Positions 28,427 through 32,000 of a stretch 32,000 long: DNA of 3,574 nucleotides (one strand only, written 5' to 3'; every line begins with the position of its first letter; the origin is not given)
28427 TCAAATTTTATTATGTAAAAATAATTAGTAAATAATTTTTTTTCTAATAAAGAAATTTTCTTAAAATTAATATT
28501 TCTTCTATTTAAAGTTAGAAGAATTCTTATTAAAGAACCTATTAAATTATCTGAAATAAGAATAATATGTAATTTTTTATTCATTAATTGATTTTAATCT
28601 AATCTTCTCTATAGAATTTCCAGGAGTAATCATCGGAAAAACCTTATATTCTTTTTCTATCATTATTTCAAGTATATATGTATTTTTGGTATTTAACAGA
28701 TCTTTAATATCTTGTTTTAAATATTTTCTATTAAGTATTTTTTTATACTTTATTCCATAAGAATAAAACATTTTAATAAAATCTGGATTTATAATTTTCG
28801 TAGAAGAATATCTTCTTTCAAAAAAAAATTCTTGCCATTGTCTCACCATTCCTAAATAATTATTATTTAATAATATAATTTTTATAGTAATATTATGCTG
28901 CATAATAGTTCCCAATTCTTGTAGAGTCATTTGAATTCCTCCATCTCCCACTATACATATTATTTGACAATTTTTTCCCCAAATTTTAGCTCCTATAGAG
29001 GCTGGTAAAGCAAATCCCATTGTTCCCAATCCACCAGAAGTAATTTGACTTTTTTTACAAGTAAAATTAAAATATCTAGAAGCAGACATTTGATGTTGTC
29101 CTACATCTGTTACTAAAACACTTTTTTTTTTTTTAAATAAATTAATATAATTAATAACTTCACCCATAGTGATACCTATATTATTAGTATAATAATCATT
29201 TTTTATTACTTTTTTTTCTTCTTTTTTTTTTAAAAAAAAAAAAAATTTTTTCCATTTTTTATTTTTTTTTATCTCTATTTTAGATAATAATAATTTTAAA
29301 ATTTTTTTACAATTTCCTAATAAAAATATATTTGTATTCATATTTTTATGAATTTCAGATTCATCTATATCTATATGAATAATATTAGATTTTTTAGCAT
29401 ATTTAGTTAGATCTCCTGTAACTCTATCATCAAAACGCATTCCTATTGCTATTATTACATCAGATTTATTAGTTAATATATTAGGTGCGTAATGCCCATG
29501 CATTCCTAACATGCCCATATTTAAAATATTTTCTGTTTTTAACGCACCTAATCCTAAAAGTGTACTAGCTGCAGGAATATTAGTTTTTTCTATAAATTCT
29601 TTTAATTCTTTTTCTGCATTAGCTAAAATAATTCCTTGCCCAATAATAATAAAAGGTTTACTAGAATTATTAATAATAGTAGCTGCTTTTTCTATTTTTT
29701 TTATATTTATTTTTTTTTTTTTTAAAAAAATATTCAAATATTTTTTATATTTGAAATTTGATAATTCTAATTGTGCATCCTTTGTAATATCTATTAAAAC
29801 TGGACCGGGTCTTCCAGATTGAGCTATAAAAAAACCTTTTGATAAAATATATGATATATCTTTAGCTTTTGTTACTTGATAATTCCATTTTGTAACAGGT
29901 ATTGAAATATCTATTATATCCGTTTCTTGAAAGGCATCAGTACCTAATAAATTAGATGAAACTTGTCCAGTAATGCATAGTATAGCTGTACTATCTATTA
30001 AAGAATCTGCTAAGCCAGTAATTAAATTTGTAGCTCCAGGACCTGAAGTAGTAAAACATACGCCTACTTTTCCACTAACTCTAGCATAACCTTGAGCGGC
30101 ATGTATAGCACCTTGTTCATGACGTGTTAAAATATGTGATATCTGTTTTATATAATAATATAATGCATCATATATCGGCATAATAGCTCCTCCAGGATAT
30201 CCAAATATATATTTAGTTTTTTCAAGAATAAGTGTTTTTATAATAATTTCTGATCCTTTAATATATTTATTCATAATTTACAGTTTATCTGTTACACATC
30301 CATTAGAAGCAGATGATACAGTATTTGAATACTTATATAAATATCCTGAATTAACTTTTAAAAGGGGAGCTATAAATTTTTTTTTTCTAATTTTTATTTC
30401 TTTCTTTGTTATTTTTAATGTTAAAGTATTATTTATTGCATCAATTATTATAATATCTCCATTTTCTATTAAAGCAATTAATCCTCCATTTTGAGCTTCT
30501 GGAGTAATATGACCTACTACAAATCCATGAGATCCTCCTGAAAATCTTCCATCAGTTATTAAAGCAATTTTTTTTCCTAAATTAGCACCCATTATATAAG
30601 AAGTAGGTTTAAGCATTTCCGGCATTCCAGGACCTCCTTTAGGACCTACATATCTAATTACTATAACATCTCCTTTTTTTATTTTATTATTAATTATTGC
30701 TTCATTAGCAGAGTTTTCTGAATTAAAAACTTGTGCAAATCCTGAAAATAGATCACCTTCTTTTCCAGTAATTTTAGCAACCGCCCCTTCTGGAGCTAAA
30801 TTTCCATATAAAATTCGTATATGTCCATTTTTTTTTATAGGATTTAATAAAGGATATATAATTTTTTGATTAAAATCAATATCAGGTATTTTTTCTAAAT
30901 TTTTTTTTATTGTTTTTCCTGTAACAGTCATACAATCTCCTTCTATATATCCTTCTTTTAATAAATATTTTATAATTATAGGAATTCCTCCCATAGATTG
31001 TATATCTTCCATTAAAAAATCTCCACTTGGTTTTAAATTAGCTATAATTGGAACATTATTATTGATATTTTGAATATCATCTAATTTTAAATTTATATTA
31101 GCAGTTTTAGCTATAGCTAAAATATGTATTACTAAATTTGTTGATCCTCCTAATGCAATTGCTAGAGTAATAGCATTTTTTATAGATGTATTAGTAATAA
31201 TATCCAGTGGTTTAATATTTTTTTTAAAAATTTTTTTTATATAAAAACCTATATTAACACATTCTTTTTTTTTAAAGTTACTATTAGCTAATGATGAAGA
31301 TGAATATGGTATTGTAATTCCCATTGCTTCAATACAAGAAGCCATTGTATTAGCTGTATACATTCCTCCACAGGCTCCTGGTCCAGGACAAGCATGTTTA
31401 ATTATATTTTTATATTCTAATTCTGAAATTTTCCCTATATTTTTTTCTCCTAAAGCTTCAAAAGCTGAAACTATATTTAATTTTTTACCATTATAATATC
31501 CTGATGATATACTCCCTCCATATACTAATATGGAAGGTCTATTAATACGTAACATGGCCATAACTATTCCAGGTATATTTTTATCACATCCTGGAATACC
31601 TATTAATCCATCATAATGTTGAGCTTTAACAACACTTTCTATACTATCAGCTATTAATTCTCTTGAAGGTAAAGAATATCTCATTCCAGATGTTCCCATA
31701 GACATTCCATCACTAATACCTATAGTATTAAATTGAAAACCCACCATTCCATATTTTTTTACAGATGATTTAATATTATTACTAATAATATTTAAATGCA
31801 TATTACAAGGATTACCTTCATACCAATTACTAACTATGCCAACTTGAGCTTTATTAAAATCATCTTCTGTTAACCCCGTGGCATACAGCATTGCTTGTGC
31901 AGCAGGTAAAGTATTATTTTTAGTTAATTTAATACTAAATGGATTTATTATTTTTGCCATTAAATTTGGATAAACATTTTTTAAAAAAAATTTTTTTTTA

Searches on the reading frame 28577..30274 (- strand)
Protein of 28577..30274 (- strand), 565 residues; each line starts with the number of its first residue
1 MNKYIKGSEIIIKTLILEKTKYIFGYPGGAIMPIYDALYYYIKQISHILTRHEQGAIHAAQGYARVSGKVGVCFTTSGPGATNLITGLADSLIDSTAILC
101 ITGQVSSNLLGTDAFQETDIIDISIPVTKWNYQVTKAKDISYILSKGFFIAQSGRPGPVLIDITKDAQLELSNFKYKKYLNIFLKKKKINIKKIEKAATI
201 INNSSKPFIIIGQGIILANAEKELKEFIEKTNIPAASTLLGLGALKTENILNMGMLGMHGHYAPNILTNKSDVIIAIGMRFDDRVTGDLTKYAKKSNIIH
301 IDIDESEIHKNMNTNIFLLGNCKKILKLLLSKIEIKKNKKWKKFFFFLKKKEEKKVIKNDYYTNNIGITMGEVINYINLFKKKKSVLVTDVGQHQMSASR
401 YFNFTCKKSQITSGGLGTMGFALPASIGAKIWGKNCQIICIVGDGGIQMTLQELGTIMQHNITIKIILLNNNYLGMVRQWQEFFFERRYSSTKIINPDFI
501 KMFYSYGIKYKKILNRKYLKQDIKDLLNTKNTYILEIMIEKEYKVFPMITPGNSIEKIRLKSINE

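Call 44: search_protein_families(library=ncbifam, proteins=[window:28577-30274:-], max_evalue=0.00001)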
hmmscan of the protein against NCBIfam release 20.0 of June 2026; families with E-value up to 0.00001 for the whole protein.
window:28577-30274:- (565 aa): 51 families (the best 25 are shown)
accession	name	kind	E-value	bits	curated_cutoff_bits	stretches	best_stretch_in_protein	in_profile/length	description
TIGR00118.1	acolac_lg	equivalog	2.3e-198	660.2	538.35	1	6-558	2-553/557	biosynthetic-type acetolactate synthase large subunit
NF006524.0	PRK08978.1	equivalog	7e-188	625.3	738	1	6-557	2-542/548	acetolactate synthase 2 catalytic subunit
NF005824.0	PRK07710.1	equivalog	3.3e-183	610.1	976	1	2-557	14-566/573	acetolactate synthase large subunit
NF004919.0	PRK06276.1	equivalog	2.5e-179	597.4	866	1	6-558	2-556/582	acetolactate synthase large subunit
NF004710.0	PRK06048.1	equivalog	1.6e-175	584.8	976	1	4-558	7-556/561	acetolactate synthase large subunit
NF006319.0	PRK08527.1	equivalog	3e-174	580.6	905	1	4-562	3-561/565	acetolactate synthase large subunit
NF005651.0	PRK07418.1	subfamily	4.4e-174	580.1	942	1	3-556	17-576/617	acetolactate synthase large subunit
NF005228.0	PRK06725.1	equivalog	1.8e-173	577.8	991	1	4-561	15-567/571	acetolactate synthase large subunit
NF005860.0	PRK07789.1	equivalog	2.1e-168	561.5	881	1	3-560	32-599/615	acetolactate synthase large subunit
NF005584.0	PRK07282.1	equivalog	7.5e-166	553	970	1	5-556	10-557/566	acetolactate synthase large subunit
NF006581.0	PRK09107.1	equivalog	1.1e-162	542.4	974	1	2-558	8-572/595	acetolactate synthase 3 large subunit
NF006016.1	PRK08155.1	equivalog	6.2e-158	526.7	870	1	5-554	3-547/554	acetolactate synthase large subunit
NF005058.0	PRK06466.1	equivalog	3.6e-156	521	951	1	5-558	4-566/574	acetolactate synthase 3 large subunit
NF005409.0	PRK06965.1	equivalog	2.7e-148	495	1035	1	5-561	21-583/587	acetolactate synthase 3 catalytic subunit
NF006525.0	PRK08979.1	equivalog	5.6e-148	493.8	1084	1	5-561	4-567/572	acetolactate synthase 3 large subunit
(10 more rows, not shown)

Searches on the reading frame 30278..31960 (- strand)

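Call 44: search_protein_families(library=ncbifam, proteins=[window:30278-31960:-], max_evalue=0.00001)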
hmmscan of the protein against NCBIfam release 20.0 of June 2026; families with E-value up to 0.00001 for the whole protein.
window:30278-31960:- (560 aa): 8 families
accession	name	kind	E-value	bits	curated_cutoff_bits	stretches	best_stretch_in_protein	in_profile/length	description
NF002068.0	PRK00911.1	subfamily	1.1e-231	770.2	644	1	9-558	7-556/559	dihydroxy-acid dehydratase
TIGR00110.1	ilvD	equivalog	6.3e-218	724.7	618.15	1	21-558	2-542/543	dihydroxy-acid dehydratase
NF009103.0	PRK12448.1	equivalog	1.2e-137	459.7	710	2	11-358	8-364/616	dihydroxy-acid dehydratase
NF004784.0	PRK06131.1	subfamily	8e-118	394.3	539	1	21-559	26-562/576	dihydroxy-acid dehydratase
NF009559.0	PRK13016.1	equivalog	9.5e-111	370.8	882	1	24-558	29-562/578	L-arabinonate dehydratase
NF009560.0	PRK13017.1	subfamily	7.4e-101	338.2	684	1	26-558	33-576/595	dihydroxy-acid dehydratase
TIGR01196.1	edd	equivalog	2.7e-71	240.6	708.25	1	38-533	65-571/601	phosphogluconate dehydratase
TIGR03432.1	yjhG_yagF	hypoth_equivalog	5.5e-67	226.2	808.15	1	56-513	86-570/640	YjhG/YagF family D-xylonate dehydratase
